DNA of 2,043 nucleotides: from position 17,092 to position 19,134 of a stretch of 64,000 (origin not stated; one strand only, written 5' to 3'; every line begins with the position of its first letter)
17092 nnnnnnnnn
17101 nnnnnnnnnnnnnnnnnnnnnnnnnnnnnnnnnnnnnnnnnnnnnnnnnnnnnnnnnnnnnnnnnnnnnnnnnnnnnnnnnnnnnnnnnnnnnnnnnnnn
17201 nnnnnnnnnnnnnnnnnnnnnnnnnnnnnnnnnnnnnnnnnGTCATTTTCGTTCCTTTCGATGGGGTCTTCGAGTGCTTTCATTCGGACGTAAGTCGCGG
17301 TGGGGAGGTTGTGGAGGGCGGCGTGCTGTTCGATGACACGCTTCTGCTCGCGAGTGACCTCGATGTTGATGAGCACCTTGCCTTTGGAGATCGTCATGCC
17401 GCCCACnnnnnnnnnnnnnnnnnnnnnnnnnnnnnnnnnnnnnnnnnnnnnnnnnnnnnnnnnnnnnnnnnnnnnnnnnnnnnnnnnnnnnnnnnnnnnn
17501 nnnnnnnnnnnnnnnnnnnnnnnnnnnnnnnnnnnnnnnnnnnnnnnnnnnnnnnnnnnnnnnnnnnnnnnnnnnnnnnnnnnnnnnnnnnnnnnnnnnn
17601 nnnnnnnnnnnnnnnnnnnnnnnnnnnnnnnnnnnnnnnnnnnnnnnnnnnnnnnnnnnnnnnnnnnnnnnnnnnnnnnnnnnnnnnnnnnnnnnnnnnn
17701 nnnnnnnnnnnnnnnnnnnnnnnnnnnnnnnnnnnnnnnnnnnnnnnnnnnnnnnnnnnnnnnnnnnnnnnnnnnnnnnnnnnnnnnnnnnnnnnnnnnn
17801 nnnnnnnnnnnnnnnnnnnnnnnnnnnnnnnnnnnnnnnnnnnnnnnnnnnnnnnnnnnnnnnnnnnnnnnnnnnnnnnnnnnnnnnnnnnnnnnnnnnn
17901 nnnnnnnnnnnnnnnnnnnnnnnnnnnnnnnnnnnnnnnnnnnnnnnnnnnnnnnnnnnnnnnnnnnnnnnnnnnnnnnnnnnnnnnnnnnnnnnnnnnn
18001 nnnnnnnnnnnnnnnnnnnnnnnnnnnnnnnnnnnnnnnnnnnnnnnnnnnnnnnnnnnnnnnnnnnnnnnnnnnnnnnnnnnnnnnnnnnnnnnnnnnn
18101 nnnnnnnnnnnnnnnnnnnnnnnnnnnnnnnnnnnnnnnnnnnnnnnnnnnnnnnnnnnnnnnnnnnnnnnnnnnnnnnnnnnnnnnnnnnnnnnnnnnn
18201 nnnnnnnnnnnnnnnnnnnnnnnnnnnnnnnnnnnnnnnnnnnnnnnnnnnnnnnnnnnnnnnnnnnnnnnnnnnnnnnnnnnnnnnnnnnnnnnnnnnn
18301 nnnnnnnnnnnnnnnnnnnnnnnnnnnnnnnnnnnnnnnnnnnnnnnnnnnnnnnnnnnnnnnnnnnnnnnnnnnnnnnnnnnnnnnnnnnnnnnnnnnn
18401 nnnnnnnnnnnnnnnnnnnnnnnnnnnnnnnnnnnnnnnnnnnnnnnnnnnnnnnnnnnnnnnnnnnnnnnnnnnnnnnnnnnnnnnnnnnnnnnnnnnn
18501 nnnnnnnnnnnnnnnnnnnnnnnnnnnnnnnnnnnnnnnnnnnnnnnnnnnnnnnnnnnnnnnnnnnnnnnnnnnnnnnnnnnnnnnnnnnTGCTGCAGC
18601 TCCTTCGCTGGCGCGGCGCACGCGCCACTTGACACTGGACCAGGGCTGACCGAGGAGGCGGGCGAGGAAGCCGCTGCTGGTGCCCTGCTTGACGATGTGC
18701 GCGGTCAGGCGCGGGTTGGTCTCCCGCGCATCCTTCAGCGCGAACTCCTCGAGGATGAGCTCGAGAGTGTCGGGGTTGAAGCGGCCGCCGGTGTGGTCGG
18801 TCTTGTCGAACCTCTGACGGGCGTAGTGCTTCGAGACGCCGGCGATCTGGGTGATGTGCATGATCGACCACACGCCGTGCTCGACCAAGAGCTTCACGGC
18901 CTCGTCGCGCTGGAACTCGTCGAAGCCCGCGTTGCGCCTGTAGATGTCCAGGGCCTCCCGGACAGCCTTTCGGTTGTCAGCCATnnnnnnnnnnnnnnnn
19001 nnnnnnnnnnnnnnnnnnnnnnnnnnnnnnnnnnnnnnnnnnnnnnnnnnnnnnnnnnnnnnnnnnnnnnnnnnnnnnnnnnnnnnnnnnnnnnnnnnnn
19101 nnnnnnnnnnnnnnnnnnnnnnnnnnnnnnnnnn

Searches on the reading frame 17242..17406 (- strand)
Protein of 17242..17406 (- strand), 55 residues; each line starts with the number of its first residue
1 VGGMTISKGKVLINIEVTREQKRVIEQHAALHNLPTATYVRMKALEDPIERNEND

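Call 49: search_protein_families(library=pfam, proteins=[window:17242-17406:-], max_evalue=1)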
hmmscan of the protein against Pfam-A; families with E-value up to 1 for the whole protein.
window:17242-17406:- (55 aa): 3 families
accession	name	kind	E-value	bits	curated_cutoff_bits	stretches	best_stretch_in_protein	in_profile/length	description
PF21983.2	NikA-like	-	5.7e-07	30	27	1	10-54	4-48/72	Mobilization protein NikA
PF19807.5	DUF6290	-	0.0061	17.2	27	1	13-46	4-37/72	Family of unknown function (DUF6290)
PF09386.16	ParD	-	0.058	14.2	27.3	1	14-53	5-44/80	Antitoxin ParD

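Call 76: search_protein_families(library=phrogs, proteins=[window:17242-17406:-], max_evalue=0.01)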
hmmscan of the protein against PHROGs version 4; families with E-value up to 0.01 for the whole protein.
window:17242-17406:- (55 aa): 1 family
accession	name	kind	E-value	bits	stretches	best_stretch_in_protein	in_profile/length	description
phrog_4085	-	unknown function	0.0087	17.3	1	13-47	3-36/77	-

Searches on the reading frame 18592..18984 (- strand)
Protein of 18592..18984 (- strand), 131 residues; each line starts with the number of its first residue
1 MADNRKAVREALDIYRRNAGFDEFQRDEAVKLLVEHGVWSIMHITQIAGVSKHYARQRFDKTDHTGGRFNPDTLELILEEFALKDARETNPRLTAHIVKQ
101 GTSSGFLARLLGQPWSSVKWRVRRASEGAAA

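Call 49: search_protein_families(library=pfam, proteins=[window:18592-18984:-], max_evalue=1)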
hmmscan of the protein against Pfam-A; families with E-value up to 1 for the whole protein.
window:18592-18984:- (131 aa): 0 families

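Call 71: search_solved_structures(query=window:18592-18984:-, max_evalue=10)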
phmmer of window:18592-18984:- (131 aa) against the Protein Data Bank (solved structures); distinct sequences matched with E-value up to 10: 3.
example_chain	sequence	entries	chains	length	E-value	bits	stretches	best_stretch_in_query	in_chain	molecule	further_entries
1efw_A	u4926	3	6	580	0.094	16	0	44-101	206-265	ASPARTYL-TRNA SYNTHETASE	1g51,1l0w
6hhv_A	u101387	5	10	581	0.095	16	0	44-101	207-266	Aspartate--tRNA(Asp) ligase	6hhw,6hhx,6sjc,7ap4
4eba_G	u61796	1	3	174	1.3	12.3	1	30-85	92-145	Rna15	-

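Call 75: predict_structure(protein=window:18592-18984:-)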
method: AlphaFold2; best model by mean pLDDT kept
length: 131 residues; sequences in the alignment: 1
mean_pLDDT: 53.8   pTM: 0.44
mean pLDDT of the five models: 53.8, 52.8, 50.9, 49.4, 44.7
residues with pLDDT >= 90: 0; 70-90: 7; 50-70: 69; < 50: 55
segments of 3 or more residues with pLDDT < 50: 64-75, 81-112, 128-131
pLDDT, mean of each block of 10 residues (from residue 1): 56 56 65 62 62 69 47 49 42 44 47 56 47 35
secondary structure, 60 per line:
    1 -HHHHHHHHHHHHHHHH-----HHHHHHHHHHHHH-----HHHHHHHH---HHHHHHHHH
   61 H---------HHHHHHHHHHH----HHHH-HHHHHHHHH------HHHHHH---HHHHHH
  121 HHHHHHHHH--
elements in order: H2-17 H23-35 H41-48 H52-61 H71-81 H86-89 H91-99 H106-111 H115-129
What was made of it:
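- Tried and rejected: (5) The gp131 structure prediction was too poor to use (pLDDT 54, call 75).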

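Call 76: search_protein_families(library=phrogs, proteins=[window:18592-18984:-], max_evalue=0.01)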
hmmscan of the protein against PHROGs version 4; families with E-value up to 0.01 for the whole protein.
window:18592-18984:- (131 aa): 0 families
